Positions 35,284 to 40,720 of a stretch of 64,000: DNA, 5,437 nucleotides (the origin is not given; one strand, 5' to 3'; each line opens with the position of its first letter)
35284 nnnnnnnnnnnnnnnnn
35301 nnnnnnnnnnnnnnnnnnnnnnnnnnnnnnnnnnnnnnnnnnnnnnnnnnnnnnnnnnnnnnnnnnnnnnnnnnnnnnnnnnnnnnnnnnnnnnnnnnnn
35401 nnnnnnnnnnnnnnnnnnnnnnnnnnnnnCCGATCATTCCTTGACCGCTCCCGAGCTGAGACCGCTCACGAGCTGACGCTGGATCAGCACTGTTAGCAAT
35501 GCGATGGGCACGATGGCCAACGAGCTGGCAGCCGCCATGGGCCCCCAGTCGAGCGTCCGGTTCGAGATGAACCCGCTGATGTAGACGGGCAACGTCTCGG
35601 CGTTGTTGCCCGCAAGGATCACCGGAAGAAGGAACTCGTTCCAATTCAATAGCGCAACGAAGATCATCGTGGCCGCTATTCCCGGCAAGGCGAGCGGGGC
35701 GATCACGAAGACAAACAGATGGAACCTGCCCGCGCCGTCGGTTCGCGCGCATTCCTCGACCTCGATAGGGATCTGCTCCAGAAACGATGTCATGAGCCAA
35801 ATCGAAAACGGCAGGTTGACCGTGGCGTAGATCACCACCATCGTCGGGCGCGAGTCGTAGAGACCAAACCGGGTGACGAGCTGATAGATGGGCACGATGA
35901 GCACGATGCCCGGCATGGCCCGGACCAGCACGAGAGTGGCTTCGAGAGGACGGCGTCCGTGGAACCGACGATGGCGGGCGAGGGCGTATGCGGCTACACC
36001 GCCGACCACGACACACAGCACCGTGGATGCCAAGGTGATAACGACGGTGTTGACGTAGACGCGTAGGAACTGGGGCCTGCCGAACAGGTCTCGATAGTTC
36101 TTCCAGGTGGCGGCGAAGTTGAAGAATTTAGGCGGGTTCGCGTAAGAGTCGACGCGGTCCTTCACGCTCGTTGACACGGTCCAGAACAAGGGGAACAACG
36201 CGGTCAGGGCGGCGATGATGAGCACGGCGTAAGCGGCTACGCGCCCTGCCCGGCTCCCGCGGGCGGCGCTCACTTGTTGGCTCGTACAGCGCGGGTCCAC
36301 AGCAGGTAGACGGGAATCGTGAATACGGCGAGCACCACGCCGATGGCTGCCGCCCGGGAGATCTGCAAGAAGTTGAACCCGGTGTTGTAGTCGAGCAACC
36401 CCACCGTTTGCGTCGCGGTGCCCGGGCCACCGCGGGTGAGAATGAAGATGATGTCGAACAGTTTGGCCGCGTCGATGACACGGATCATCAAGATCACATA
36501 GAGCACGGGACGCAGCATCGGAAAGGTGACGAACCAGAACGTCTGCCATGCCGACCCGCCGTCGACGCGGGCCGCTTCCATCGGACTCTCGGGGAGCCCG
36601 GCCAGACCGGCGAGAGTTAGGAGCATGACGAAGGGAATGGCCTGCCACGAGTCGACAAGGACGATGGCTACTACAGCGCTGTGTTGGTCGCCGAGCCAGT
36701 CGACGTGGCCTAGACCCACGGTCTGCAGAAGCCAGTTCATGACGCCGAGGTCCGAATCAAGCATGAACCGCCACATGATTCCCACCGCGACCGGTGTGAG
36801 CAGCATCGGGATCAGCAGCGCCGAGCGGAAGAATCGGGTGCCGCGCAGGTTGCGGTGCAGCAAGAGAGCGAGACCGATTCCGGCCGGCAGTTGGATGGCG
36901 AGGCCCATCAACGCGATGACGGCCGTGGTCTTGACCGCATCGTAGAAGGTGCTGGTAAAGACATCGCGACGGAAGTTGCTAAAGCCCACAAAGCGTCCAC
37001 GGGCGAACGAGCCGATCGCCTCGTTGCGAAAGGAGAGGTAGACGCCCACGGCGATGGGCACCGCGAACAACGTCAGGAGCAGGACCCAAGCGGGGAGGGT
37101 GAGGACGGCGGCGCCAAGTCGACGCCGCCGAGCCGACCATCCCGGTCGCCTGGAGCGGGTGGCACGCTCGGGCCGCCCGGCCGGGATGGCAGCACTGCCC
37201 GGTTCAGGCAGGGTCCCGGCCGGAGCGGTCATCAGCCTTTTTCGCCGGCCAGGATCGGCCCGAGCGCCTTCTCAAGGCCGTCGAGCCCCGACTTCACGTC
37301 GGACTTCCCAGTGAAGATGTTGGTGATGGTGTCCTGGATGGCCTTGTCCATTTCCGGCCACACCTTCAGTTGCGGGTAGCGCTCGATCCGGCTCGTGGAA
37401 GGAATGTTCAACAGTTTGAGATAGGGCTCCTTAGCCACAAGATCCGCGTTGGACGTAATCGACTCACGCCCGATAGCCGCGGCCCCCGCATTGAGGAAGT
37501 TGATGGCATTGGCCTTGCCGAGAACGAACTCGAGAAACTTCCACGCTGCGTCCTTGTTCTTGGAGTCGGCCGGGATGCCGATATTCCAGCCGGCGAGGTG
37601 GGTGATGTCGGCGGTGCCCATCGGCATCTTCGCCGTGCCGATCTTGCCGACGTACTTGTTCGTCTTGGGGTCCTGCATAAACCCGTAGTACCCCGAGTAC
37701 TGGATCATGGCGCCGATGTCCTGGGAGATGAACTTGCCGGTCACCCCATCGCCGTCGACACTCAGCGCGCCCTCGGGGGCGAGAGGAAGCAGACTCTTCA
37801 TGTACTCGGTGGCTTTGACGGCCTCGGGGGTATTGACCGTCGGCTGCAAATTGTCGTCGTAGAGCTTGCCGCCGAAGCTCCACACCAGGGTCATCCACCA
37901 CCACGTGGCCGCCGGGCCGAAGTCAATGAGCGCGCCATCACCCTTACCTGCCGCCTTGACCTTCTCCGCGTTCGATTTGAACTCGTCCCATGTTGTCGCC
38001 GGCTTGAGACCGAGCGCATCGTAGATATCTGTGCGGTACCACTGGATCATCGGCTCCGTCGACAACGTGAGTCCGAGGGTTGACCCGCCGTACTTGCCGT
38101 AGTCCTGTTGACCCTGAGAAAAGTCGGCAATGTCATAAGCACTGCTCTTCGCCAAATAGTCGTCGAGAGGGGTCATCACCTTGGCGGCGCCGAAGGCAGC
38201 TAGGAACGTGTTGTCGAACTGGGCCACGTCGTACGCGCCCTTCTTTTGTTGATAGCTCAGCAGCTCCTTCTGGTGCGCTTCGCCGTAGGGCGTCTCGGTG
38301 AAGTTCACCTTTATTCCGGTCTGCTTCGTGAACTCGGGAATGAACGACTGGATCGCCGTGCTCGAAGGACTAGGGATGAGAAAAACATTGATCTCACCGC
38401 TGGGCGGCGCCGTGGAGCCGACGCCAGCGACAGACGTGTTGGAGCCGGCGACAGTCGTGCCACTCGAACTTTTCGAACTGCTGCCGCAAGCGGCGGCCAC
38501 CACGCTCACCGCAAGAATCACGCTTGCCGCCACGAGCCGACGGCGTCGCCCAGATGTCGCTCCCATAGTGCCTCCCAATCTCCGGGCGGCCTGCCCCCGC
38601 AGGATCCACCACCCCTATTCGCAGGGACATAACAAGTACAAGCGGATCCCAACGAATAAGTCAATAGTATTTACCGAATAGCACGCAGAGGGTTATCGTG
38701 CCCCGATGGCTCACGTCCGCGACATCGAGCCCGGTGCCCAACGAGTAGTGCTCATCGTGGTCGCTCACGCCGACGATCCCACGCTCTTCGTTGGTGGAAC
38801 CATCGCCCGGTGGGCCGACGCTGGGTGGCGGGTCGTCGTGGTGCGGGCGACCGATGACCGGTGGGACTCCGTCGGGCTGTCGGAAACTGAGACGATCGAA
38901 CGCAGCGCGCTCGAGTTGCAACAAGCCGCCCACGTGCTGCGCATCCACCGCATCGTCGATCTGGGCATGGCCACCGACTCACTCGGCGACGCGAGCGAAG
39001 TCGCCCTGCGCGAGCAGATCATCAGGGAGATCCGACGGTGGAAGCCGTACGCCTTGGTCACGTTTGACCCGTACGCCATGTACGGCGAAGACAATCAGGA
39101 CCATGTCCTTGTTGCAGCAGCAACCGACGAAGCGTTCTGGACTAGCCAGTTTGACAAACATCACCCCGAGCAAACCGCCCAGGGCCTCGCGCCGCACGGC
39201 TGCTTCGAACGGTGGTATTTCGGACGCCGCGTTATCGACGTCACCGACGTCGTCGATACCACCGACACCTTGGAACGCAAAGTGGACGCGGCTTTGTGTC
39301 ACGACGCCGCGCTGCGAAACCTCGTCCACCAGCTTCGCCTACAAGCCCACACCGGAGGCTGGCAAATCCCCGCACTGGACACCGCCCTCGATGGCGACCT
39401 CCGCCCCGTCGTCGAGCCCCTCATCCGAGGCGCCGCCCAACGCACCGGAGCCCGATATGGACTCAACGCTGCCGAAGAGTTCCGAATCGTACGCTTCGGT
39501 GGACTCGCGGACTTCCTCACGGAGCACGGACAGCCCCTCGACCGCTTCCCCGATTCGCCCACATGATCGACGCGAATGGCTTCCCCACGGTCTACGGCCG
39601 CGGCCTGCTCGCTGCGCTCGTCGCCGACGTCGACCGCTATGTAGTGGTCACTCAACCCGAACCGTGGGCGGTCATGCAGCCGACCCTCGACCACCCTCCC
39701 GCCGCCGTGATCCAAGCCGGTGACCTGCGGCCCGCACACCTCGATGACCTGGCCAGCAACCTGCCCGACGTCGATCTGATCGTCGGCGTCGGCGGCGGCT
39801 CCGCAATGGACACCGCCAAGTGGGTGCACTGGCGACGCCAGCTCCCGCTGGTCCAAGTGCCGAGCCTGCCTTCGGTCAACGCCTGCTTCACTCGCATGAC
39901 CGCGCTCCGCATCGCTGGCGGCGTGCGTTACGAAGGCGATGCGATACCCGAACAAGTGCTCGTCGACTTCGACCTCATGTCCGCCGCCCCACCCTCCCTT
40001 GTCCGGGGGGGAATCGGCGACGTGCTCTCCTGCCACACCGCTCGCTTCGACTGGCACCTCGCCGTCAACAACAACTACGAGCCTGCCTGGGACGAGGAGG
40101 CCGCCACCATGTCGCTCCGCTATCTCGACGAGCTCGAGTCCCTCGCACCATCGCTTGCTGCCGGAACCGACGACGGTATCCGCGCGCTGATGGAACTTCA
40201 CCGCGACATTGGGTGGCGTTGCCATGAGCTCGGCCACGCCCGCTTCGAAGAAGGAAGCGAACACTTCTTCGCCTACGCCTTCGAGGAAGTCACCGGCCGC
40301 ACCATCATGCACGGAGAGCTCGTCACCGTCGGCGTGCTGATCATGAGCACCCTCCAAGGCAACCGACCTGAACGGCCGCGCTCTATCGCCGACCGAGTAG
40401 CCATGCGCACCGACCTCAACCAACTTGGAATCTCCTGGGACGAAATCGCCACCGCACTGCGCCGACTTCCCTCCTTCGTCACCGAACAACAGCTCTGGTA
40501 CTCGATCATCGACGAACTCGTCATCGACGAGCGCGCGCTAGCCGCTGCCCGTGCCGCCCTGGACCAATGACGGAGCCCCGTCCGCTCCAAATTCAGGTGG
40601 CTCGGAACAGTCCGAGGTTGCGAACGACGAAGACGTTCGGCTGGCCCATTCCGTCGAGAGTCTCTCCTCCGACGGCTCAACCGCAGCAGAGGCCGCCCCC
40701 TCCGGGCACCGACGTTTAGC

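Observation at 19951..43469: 23.5-kb integrase-bearing island inserted into the 3' end of an acyl-CoA synthetase gene, bounded by a 34-bp perfect direct repeat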

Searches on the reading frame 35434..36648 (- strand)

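Call 10: search_protein_families(library=pfam, proteins=[window:35434-36648:-])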
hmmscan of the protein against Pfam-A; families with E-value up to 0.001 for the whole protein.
window:35434-36648:- (404 aa): 1 family
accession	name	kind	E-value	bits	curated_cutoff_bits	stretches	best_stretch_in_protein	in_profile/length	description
PF00528.27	BPD_transp_1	-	2.3e-17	63.8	26.4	1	217-395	2-180/184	Binding-protein-dependent transport system inner membrane component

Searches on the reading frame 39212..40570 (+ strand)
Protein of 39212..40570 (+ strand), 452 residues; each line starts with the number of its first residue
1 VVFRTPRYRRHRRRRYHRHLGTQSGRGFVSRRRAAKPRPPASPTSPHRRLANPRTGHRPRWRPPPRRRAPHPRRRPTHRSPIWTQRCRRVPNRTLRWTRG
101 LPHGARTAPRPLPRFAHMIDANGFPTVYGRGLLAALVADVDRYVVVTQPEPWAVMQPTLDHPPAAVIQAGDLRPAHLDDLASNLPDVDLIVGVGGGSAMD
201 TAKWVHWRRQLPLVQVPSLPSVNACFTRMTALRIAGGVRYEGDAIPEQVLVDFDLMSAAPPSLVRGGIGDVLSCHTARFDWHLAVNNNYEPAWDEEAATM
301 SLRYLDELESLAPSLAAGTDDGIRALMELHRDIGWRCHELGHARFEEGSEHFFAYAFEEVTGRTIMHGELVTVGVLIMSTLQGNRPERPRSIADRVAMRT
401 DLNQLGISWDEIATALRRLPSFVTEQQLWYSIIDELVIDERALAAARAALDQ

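Call 10: search_protein_families(library=pfam, proteins=[window:39212-40570:+])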
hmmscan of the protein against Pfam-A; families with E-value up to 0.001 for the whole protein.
window:39212-40570:+ (452 aa): 2 families
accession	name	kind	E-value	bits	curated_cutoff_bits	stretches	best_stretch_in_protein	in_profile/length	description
PF13685.12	Fe-ADH_2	-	4.4e-10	40.2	28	1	179-260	65-149/149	Iron-containing alcohol dehydrogenase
PF00465.25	Fe-ADH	-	1.2e-06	28.7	31.3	1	186-229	80-140/168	Iron-containing alcohol dehydrogenase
